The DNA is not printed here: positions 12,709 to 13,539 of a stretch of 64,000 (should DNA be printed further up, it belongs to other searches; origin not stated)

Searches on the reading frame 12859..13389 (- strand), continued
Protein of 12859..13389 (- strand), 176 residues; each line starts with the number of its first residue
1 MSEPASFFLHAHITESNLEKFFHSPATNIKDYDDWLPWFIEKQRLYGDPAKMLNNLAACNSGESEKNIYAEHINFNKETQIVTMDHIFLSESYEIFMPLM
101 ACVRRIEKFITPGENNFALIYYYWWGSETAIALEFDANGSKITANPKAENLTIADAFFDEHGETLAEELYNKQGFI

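Call 75: list_cluster_members(proteins=[P0036, P0037, P0039, P0040, P0041, P0043, P0044, P0045, P0047, P0049])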
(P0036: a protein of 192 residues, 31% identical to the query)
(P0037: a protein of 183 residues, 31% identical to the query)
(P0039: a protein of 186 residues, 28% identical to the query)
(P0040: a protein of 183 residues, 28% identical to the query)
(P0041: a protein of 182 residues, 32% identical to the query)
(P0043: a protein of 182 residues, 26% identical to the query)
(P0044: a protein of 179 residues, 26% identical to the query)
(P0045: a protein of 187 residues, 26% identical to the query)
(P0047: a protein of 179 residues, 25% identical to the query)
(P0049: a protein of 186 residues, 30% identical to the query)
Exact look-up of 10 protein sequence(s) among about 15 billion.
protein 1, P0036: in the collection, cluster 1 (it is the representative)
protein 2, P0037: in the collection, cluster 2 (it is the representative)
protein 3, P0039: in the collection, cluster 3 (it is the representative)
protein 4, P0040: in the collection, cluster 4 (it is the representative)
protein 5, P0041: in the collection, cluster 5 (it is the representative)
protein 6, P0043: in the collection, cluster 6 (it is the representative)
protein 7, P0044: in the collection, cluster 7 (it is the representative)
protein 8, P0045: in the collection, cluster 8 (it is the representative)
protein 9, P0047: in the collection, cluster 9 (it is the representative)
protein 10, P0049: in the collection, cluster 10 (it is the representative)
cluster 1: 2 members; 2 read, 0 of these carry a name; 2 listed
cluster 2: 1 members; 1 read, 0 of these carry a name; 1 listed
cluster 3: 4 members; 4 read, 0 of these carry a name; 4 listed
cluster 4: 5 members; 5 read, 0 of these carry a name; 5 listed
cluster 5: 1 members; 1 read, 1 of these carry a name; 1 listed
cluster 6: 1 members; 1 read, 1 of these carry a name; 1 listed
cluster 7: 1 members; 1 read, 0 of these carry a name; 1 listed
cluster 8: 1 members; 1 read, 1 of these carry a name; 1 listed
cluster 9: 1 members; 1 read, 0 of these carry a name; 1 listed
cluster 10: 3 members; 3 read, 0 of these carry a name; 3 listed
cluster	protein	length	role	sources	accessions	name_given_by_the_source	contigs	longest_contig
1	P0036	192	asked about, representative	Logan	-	-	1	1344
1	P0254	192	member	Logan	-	-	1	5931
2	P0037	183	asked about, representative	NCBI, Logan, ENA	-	-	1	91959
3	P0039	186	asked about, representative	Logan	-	-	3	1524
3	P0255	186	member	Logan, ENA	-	-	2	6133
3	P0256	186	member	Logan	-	-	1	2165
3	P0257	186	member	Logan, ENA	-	-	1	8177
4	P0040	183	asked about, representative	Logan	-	-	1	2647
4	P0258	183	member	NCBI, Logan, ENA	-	-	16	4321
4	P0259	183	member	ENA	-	-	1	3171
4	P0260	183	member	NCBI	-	-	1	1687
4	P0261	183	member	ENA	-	-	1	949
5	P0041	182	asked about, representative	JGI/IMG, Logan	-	hypothetical protein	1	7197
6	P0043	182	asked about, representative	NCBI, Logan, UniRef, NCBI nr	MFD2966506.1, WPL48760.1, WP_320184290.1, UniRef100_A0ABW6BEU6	hypothetical protein [Sphingobacterium bambusae] | Uncharacterized protein n=1 Tax=Sphingobacterium bambusae TaxID=662858 ...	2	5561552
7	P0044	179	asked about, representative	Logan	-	-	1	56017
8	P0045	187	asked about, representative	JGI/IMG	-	hypothetical protein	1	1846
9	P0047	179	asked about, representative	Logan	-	-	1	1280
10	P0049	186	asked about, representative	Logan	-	-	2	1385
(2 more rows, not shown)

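Call 86: find_related_loci(query=A6, collection=metagenome_contigs, flank=8000)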
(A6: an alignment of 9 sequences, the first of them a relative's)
Query A6 (184 aa) in metagenome_contigs; peptide patterns used: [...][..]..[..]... (x = any residue, [..] = any of these).
71 stretches matched a pattern; 3 encode a relative of the query (tblastn E <= 1e-3); 3 distinct loci.
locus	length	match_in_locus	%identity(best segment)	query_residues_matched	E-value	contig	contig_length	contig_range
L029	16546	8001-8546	45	1-182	2e-58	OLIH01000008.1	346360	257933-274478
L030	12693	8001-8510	45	11-182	1e-52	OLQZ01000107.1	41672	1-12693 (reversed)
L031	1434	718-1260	36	1-182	6e-35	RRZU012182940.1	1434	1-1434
